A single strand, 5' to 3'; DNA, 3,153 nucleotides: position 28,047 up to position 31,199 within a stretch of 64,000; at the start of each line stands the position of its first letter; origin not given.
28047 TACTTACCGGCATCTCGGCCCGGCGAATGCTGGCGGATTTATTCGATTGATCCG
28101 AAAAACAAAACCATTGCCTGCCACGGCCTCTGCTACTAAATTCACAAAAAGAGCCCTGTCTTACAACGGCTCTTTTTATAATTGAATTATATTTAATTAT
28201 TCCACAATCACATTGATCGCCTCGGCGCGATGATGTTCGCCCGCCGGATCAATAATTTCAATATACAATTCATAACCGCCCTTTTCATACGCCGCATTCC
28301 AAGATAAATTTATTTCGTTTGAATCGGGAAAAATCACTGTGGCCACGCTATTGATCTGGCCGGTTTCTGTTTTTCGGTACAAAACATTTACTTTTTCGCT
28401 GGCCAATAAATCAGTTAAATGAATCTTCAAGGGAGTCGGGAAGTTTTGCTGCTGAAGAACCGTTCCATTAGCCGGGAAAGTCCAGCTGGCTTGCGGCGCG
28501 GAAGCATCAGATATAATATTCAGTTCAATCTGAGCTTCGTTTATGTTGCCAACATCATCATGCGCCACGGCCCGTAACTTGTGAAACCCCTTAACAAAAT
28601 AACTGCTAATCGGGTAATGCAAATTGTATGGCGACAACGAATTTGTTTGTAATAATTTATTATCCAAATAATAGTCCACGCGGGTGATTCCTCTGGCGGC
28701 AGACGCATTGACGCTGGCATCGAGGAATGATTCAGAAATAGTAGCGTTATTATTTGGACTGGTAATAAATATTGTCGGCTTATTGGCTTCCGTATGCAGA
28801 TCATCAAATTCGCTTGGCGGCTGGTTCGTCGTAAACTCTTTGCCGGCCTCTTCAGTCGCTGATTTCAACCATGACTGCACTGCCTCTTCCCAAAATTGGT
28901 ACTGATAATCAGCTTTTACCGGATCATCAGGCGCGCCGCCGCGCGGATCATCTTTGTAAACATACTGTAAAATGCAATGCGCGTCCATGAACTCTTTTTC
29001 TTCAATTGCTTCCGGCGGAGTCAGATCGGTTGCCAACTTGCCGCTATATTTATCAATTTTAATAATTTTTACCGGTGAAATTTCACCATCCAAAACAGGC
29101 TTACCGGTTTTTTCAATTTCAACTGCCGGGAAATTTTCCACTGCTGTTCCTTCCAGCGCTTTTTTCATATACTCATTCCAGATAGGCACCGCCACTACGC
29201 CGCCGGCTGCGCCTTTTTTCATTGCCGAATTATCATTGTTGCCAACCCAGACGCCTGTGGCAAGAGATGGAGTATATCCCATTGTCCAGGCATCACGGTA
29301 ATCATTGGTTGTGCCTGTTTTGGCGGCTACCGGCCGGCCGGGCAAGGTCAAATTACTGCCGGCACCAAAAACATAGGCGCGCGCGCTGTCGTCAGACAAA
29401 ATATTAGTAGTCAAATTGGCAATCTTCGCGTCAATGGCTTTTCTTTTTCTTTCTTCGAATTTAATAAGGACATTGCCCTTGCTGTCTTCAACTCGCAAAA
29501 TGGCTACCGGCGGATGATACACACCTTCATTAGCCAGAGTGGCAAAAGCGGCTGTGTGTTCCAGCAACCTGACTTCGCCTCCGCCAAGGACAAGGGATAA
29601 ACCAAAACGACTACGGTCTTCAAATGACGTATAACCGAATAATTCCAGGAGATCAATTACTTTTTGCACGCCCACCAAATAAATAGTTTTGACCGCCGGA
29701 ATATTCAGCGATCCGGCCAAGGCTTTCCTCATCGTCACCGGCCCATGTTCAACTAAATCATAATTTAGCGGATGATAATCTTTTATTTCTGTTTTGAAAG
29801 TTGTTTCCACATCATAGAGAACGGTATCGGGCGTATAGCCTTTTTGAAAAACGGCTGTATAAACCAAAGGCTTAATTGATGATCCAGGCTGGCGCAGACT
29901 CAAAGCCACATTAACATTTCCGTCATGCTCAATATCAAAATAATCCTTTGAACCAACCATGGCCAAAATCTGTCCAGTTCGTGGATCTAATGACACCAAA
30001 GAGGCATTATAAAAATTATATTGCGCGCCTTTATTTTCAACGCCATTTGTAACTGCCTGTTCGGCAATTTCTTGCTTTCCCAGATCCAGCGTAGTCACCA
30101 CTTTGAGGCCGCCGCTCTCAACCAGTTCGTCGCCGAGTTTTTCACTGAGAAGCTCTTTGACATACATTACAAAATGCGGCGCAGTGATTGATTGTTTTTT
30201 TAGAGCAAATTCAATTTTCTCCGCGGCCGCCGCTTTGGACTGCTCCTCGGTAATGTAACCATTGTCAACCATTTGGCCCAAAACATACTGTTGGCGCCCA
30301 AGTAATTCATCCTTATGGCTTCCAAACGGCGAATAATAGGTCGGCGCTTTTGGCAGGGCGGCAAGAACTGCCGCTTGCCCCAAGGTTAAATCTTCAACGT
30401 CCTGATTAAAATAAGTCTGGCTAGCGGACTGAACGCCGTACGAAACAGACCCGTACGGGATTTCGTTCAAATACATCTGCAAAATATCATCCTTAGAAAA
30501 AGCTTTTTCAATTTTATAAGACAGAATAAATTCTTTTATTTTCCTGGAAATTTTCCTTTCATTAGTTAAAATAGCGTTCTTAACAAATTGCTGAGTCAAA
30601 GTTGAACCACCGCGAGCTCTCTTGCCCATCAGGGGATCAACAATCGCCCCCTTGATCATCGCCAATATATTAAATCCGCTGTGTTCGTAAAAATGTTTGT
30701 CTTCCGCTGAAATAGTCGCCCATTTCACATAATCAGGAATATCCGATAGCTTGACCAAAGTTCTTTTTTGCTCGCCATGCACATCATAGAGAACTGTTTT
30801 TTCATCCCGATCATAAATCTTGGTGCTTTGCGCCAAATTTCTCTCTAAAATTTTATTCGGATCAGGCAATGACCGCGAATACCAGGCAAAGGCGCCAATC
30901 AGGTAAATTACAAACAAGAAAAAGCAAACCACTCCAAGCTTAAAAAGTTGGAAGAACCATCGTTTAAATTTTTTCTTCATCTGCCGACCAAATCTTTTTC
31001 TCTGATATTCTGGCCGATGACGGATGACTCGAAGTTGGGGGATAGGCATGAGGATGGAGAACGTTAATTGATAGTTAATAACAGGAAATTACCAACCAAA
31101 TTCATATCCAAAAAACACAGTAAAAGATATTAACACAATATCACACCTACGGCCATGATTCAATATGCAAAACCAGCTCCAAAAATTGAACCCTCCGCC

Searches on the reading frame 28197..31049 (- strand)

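Call 81: search_protein_families(library=ncbifam, proteins=[window:28197-31049:-], max_evalue=0.00001)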
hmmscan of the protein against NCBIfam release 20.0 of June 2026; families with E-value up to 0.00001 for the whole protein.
window:28197-31049:- (950 aa): 15 families
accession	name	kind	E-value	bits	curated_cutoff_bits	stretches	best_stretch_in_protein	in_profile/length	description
TIGR02074.1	PBP_1a_fam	subfamily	2.4e-158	528.2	508.75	1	95-633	1-534/535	PBP1A family penicillin-binding protein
NF051885.1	tranpepglycosPbpC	equivalog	3.2e-130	435.6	900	1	59-646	40-608/632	multimodular transpeptidase-transglycosylase PbpC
TIGR02073.1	PBP_1c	equivalog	1.5e-126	423.8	494.2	1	69-842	5-726/728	penicillin-binding protein 1C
TIGR02071.1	PBP_1b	equivalog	1.9e-98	330.5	717.75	1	87-652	139-707/729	penicillin-binding protein 1B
NF008643.0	PRK11636.1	equivalog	1.3e-93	314.8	1263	3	35-338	7-308/850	peptidoglycan glycosyltransferase/peptidoglycan DD-transpeptidase MrcA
NF038276.1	strep_PBP2A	exception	5.4e-92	309.2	1100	1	20-606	22-610/716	penicillin-binding protein PBP2A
NF007061.0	PRK09506.1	equivalog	1.8e-74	251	1120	1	85-656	201-775/825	bifunctional glycosyl transferase/transpeptidase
NF038272.1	strep_PBP1A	exception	2.3e-69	234.4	1075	1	28-586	4-563/658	penicillin-binding protein PBP1A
NF008414.0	PRK11240.1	equivalog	1.6e-66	224.9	1121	1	99-627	67-560/774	peptidoglycan glycosyltransferase PbpC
NF038274.1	strep_PBP1B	exception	4.1e-66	223.8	1225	2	83-279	69-278/745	penicillin-binding protein PBP1B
NF011423.0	PRK14850.1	equivalog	7.1e-66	223.1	1275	1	93-630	154-691/764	penicillin-binding protein 1b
NF010008.0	PRK13481.1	equivalog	1.3e-39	136.2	270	1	93-275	77-264/269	glycosyltransferase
TIGR02070.1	mono_pep_trsgly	equivalog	5.6e-38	130.7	182.65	1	40-259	8-217/224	monofunctional biosynthetic peptidoglycan transglycosylase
TIGR03423.1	pbp2_mrdA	equivalog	6.9e-16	57.9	455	1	313-473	225-390/593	penicillin-binding protein 2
TIGR02214.1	spoVD_pbp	equivalog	5.6e-07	28.3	688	0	314-474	210-371/636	stage V sporulation protein D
